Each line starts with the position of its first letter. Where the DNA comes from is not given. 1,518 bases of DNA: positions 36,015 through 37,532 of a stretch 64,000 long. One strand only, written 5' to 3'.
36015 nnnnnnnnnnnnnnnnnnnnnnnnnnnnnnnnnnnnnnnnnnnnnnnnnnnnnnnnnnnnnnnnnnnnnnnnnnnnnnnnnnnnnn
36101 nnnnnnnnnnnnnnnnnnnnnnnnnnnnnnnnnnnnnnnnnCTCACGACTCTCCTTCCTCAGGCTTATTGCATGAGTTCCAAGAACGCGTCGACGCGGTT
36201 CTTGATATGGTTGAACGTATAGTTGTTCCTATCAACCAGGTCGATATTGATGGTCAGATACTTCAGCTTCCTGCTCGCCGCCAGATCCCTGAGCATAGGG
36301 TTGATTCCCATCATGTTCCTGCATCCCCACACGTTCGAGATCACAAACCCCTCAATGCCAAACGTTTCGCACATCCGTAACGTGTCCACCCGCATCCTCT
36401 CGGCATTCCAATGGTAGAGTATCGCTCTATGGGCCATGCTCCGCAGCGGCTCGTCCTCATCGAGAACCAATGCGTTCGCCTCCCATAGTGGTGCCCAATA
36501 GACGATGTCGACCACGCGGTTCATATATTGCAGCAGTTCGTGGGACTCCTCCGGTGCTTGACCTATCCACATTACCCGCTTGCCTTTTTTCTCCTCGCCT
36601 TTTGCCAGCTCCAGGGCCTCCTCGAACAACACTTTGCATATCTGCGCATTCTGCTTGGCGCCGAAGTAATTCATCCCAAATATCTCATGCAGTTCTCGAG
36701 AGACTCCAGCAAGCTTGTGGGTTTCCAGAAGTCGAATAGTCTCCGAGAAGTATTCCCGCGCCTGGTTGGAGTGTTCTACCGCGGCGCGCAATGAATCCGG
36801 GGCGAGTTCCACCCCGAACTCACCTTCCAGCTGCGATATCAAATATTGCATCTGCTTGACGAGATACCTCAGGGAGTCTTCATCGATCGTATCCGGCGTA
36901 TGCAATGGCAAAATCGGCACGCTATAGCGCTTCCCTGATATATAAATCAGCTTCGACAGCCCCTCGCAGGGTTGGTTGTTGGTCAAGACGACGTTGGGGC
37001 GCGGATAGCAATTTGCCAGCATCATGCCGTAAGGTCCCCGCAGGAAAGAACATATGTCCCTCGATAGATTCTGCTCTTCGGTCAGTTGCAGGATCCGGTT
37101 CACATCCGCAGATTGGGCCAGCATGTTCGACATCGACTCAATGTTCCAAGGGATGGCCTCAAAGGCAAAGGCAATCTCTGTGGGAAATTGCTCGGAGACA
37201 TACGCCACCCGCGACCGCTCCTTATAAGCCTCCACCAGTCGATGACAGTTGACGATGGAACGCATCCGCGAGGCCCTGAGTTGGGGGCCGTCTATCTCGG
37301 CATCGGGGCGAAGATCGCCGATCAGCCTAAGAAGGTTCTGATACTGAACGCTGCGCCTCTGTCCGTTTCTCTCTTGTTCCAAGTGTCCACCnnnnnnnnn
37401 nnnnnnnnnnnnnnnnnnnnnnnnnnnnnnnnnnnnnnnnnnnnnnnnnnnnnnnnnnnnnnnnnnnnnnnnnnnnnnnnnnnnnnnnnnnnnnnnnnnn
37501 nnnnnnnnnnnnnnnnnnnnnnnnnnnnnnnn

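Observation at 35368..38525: HgdC/HgdAB-type ketyl-radical dehydratase translationally fused (ATGA) to the end of an NRPS gene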

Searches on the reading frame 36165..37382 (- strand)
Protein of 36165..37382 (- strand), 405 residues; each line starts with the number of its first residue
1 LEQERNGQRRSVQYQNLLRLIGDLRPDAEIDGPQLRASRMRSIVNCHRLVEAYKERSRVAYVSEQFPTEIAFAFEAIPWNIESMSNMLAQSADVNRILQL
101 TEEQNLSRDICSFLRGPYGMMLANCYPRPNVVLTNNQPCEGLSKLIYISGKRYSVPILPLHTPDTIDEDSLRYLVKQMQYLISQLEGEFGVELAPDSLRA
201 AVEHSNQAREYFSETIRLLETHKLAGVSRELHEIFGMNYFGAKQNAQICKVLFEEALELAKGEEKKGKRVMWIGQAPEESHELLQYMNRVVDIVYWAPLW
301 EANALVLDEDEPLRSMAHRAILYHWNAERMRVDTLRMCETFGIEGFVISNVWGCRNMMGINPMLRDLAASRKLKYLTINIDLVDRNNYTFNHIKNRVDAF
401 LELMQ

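Call 7: search_protein_families(library=pfam, proteins=[window:36165-37382:-], max_evalue=0.01)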
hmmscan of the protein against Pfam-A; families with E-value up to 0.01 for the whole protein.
window:36165-37382:- (405 aa): 1 family
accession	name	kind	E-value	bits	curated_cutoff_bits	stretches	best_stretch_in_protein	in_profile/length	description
PF06050.19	HGD-D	-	1.6e-46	159.9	28.4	1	66-403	4-341/342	2-hydroxyglutaryl-CoA dehydratase, D-component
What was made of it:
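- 36165..37382 (-): Alpha-type (HadB/BzdO-position, presumed catalytic) HGD-D subunit, 405 aa, TTG start. PF06050 E=2e-46 (call 7).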

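Call 8: search_protein_families(library=ncbifam, proteins=[window:36165-37382:-], max_evalue=0.01)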
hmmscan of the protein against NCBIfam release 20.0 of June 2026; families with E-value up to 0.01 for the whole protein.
window:36165-37382:- (405 aa): 4 families
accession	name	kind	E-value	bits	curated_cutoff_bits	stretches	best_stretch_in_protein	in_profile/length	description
NF040772.1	double_cubane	equivalog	1.5e-17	63.7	350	1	52-403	16-371/372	double-cubane-cluster-containing anaerobic reductase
NF052455.1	HyiscapDhHadB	equivalog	6.6e-13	48.1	750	1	51-405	21-395/398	(R)-2-hydroxyisocaproyl-CoA dehydratase subunit alpha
TIGR02260.1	benz_CoA_red_B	equivalog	4.7e-09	35.4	486.55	2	101-211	75-197/413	benzoyl-CoA reductase subunit B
NF052456.1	HyiscapDhHadC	equivalog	0.00058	18.9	700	1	169-288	131-249/372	(R)-2-hydroxyisocaproyl-CoA dehydratase subunit beta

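Call 10: search_solved_structures(query=window:36165-37382:-, max_evalue=0.01, show_alignments=4)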
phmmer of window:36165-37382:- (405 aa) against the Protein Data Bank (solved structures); distinct sequences matched with E-value up to 0.01: 4.
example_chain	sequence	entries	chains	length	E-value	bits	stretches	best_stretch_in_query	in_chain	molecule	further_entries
3o3m_A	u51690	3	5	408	0.00013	24.1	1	52-205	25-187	alpha subunit 2-hydroxyisocaproyl-CoA dehydratase | alpha-subunit 2-hydroxyisocaproyl-CoA dehydratase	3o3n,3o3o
7yyl_C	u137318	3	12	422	0.0008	21.4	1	103-404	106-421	Dehydratase family protein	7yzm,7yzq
6eno_A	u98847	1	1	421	0.0012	20.9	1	103-403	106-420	Dehydratase family protein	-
9g87_A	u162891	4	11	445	0.002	20.2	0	308-402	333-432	3-methylbenzoyl-CoA reductase beta subunit MbdO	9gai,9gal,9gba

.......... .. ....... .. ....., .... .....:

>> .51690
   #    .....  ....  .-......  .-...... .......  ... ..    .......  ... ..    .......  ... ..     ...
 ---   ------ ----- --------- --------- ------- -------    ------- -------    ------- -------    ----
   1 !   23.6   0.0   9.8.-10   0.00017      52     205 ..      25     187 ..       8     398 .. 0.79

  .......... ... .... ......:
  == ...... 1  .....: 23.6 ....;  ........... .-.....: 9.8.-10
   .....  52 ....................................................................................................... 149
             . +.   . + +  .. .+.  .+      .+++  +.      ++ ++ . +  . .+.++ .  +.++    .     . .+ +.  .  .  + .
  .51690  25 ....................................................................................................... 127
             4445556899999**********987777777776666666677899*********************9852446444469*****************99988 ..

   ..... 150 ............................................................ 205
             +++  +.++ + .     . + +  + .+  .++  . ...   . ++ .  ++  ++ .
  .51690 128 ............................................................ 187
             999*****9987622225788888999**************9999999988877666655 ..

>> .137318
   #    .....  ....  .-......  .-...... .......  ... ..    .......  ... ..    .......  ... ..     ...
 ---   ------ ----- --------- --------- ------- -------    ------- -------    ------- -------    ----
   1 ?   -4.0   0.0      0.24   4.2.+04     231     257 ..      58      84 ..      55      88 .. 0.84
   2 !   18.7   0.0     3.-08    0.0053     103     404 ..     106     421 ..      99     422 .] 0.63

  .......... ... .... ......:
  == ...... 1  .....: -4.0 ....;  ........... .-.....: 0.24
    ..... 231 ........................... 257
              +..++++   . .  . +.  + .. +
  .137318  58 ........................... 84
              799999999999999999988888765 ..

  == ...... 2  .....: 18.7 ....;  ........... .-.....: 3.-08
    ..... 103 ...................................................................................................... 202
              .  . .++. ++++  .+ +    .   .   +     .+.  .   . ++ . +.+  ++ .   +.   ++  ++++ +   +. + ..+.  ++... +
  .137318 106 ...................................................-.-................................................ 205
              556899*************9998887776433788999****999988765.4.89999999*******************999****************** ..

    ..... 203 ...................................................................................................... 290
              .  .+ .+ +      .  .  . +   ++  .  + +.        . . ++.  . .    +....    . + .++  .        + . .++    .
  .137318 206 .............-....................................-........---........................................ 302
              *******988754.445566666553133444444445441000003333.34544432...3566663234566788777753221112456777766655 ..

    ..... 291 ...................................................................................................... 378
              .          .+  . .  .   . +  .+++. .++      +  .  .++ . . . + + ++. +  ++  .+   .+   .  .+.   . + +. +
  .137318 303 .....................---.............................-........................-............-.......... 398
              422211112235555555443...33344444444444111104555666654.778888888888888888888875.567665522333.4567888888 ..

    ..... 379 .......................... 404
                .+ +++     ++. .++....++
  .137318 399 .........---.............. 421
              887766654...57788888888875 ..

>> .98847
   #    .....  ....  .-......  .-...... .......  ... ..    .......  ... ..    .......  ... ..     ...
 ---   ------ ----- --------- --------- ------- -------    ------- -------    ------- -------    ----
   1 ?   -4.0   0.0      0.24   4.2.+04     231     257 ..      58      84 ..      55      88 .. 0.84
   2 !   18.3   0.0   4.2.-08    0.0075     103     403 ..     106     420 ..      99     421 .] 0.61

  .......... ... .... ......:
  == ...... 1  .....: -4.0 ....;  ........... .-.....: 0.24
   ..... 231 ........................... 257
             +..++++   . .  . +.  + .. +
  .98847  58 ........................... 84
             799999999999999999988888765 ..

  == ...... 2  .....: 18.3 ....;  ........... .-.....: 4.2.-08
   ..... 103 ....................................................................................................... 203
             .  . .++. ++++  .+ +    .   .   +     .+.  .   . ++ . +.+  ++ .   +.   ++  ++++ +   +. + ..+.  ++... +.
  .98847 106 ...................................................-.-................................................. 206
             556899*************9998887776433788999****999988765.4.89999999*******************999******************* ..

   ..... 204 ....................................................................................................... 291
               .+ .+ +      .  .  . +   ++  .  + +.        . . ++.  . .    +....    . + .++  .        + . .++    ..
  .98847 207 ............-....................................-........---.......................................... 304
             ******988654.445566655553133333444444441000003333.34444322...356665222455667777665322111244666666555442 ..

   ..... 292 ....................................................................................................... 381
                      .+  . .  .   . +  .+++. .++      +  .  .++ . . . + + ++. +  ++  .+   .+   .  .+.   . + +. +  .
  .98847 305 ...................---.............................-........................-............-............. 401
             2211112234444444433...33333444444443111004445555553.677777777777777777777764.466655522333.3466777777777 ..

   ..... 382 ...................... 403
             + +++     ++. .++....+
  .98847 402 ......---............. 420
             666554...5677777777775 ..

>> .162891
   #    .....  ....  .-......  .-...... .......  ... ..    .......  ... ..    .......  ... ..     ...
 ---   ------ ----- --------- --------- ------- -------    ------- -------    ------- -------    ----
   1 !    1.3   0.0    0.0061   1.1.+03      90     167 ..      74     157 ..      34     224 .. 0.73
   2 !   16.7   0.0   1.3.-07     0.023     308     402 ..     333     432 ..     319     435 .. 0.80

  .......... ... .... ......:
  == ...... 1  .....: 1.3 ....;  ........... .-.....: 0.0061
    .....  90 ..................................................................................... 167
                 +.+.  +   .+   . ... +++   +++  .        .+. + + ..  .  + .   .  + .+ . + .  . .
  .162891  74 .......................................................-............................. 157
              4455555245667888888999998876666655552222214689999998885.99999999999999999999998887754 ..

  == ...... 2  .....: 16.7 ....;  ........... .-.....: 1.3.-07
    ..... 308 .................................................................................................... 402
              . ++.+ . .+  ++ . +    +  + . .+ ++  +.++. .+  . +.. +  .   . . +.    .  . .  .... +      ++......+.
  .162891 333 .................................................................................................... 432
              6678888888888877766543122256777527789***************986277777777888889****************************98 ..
